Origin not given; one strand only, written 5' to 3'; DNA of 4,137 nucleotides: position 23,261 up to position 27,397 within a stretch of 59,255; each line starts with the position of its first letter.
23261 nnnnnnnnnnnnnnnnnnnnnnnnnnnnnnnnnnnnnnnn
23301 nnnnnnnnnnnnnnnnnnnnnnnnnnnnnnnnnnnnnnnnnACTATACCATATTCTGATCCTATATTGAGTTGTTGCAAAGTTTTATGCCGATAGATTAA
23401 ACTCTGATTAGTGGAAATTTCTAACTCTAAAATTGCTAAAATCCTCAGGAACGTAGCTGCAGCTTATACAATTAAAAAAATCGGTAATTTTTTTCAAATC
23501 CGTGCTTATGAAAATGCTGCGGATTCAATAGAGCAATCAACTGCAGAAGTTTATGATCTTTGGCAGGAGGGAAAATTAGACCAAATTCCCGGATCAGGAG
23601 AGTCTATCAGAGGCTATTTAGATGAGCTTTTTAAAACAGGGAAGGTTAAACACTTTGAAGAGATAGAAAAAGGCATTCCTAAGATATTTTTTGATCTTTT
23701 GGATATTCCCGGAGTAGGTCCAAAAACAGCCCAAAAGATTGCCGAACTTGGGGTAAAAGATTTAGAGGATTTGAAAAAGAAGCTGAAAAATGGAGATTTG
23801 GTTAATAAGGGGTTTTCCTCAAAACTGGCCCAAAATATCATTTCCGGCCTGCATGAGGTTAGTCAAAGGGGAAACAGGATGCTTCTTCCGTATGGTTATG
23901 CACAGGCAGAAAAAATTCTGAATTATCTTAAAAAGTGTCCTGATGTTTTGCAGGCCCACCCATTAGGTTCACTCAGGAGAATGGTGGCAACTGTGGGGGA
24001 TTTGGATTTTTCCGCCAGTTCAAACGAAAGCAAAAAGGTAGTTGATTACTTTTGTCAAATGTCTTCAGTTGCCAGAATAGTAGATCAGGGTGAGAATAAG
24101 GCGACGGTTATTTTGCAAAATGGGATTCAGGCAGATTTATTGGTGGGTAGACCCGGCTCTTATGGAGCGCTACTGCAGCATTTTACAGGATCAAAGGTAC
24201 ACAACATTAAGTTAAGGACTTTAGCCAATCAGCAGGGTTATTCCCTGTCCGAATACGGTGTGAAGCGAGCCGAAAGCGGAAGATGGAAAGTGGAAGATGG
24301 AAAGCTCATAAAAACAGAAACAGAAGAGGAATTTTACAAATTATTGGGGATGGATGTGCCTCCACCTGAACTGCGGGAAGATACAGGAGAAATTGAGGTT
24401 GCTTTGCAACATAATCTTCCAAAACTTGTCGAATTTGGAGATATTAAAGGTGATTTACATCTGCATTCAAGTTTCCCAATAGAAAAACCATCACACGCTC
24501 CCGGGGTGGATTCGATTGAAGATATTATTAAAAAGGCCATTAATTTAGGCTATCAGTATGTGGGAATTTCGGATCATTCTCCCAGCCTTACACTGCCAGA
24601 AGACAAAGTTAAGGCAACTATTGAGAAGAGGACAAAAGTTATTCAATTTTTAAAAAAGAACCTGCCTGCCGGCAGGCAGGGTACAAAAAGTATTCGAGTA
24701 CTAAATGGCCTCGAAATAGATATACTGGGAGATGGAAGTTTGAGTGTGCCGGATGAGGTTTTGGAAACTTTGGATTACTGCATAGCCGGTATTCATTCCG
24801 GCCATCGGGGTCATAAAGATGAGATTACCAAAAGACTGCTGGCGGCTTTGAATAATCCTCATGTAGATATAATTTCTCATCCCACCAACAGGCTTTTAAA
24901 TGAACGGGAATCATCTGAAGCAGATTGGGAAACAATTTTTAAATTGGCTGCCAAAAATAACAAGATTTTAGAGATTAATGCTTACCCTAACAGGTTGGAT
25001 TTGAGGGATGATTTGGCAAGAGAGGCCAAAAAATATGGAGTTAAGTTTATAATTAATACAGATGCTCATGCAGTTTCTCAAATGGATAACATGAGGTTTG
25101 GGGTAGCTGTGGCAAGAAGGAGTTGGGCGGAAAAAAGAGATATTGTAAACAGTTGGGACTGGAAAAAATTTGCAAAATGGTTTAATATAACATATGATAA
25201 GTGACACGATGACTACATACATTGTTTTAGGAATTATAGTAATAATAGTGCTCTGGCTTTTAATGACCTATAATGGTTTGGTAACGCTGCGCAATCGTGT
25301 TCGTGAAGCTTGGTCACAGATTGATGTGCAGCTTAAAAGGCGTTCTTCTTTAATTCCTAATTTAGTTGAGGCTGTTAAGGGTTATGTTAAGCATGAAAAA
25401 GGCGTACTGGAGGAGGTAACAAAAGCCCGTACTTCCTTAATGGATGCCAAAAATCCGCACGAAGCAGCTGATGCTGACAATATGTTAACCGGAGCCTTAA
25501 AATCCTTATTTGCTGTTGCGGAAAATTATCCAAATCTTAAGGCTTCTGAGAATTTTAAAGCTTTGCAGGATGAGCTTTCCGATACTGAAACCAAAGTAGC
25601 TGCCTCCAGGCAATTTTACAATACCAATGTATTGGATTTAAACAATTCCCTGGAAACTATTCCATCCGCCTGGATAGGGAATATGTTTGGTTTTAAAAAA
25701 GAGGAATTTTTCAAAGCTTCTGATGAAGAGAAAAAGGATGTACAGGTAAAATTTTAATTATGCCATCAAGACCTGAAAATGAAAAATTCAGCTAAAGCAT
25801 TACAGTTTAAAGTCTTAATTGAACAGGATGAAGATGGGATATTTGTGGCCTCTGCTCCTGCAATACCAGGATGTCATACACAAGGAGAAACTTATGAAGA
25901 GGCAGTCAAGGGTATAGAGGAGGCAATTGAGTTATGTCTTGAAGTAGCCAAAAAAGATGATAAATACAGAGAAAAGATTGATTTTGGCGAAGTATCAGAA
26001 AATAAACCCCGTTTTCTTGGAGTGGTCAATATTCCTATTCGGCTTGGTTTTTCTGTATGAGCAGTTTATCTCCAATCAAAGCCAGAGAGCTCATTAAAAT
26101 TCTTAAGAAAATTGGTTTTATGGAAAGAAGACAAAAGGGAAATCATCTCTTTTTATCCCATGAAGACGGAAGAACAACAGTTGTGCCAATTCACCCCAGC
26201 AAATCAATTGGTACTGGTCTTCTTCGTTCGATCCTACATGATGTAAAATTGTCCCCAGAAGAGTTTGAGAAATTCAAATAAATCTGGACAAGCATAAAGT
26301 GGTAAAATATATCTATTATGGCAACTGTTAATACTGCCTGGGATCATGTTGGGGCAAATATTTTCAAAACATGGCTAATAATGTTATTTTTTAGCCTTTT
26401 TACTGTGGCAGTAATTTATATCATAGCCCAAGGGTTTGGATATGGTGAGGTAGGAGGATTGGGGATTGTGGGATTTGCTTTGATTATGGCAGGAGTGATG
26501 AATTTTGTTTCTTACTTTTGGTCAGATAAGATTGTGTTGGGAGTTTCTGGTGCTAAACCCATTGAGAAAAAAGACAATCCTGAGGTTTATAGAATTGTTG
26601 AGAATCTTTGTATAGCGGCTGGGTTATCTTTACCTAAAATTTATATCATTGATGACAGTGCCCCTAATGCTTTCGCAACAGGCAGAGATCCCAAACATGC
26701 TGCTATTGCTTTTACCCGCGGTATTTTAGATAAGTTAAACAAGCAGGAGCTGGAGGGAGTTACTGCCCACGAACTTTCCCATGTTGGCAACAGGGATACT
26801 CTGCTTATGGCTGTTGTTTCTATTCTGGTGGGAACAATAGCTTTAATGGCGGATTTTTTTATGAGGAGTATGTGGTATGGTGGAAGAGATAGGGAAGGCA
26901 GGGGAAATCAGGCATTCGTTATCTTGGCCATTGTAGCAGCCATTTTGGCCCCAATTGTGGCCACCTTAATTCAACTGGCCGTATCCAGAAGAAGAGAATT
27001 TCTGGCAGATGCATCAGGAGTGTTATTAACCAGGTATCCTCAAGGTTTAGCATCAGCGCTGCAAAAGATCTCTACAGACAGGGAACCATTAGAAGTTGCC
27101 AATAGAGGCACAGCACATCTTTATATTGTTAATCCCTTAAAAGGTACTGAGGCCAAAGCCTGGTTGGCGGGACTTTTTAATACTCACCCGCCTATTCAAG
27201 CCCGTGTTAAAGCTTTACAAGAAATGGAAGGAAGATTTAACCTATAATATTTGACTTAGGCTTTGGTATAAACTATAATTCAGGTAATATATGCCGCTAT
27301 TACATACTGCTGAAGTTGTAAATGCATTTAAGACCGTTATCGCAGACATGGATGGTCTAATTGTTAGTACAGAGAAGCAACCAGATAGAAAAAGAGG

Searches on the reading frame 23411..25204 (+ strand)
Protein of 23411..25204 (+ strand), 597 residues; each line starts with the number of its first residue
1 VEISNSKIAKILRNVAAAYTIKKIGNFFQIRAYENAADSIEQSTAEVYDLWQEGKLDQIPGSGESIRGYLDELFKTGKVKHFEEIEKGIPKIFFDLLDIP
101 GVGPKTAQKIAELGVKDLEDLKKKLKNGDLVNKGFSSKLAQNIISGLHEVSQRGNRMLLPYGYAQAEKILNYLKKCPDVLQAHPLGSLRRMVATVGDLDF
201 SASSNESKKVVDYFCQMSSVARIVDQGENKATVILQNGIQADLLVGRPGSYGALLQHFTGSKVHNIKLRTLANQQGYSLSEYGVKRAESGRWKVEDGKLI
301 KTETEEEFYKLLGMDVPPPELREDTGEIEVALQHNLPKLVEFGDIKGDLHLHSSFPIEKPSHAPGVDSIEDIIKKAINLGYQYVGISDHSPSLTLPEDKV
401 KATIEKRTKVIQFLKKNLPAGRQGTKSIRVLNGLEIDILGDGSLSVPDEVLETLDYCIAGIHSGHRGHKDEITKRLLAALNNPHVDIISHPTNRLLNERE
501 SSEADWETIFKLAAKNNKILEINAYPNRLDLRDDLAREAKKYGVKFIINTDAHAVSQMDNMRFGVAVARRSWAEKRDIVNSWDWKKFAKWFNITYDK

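Call 47: search_protein_families(library=pfam, proteins=[window:23411-25204:+], max_evalue=0.0001)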
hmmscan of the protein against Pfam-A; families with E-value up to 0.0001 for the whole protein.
window:23411-25204:+ (597 aa): 7 families
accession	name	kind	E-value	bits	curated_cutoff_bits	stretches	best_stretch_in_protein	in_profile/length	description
PF14791.11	DNA_pol_B_thumb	-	6.5e-22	77.6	25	1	255-323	2-63/63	DNA polymerase beta thumb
PF14716.13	HHH_8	-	2.5e-14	53.8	30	1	5-78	3-72/73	Helix-hairpin-helix domain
PF02811.25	PHP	-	4e-12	47.2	26.4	1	348-523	1-162/164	PHP domain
PF14520.12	HHH_5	-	1.8e-09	38.3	27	1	93-148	1-56/57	Helix-hairpin-helix domain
PF10391.15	DNA_pol_lambd_f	-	5e-07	29.9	29.8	1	96-129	3-35/51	Fingers domain of DNA polymerase lambda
PF00633.29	HHH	-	2e-05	24.6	24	1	92-112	9-29/30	Helix-hairpin-helix motif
PF21999.2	IMS_HHH_1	-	5.9e-05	23.9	27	0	98-143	2-45/53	DNA polymerase-iota, thumb domain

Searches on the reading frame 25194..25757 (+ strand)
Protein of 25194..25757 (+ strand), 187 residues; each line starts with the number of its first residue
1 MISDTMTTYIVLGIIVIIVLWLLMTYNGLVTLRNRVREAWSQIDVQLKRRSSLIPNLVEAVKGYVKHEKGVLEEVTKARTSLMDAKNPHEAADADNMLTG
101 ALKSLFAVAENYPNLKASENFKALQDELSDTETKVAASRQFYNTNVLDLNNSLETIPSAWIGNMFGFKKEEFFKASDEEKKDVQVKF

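Call 47: search_protein_families(library=pfam, proteins=[window:25194-25757:+], max_evalue=0.0001)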
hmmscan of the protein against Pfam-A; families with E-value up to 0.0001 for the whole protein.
window:25194-25757:+ (187 aa): 1 family
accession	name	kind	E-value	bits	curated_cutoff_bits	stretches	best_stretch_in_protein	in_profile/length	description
PF04011.17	LemA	-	4.2e-58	195.8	26.2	1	39-187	1-149/149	LemA family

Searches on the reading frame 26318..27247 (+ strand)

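Call 47: search_protein_families(library=pfam, proteins=[window:26318-27247:+], max_evalue=0.0001)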
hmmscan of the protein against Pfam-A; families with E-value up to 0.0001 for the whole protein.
window:26318-27247:+ (309 aa): 1 family
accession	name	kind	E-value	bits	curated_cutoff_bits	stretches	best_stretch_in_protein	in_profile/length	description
PF01435.24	Peptidase_M48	-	2.1e-32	112.9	20.3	1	85-303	2-185/186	Peptidase family M48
